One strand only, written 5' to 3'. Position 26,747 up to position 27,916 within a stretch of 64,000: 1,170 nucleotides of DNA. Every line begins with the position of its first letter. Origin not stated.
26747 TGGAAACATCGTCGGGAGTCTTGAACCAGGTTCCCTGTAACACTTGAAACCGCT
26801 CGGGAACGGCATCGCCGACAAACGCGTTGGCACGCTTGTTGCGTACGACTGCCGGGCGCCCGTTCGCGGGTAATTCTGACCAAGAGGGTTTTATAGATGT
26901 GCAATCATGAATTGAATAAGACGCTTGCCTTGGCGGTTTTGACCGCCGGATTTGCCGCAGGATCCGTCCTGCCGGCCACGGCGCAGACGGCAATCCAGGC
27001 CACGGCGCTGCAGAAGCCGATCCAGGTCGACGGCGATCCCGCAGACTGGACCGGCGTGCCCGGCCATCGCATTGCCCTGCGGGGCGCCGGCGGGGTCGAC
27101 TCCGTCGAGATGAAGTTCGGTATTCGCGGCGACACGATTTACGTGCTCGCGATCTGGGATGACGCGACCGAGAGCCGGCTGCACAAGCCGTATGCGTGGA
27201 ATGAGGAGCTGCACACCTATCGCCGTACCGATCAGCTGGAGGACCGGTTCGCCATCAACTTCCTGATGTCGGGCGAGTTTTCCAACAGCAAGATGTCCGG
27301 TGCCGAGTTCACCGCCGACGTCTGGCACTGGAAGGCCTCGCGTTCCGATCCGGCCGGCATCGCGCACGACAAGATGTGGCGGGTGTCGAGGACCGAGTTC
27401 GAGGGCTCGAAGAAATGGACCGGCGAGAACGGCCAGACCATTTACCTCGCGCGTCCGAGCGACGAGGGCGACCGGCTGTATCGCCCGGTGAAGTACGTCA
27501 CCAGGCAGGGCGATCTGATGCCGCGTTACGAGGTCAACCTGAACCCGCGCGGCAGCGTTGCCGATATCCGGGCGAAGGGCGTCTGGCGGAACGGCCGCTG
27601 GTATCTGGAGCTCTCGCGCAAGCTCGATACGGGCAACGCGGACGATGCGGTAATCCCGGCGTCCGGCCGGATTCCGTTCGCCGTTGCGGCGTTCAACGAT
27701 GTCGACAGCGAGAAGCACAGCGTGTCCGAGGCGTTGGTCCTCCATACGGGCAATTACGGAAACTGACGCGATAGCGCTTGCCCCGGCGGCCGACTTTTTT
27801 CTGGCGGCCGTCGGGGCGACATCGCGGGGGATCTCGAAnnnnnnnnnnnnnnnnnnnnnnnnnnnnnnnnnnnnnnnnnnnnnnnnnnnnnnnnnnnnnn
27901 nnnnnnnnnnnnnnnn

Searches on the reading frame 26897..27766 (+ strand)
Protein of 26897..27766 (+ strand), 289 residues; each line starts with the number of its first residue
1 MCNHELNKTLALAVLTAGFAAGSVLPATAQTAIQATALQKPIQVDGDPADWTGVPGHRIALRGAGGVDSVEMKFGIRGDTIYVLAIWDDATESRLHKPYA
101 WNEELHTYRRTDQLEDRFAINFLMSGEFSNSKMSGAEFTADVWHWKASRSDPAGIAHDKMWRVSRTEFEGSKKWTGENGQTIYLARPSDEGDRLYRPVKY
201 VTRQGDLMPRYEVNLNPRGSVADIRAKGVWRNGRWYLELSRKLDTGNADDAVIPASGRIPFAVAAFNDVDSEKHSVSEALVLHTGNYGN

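Call 68: search_protein_families(library=pfam, proteins=[window:26897-27766:+], max_evalue=0.00001)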
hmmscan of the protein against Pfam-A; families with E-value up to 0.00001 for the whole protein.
window:26897-27766:+ (289 aa): 1 family
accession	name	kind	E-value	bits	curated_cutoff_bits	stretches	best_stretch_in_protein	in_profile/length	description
PF09459.16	EB_dh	-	8.8e-22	78.7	33.3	1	66-271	28-229/236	Ethylbenzene dehydrogenase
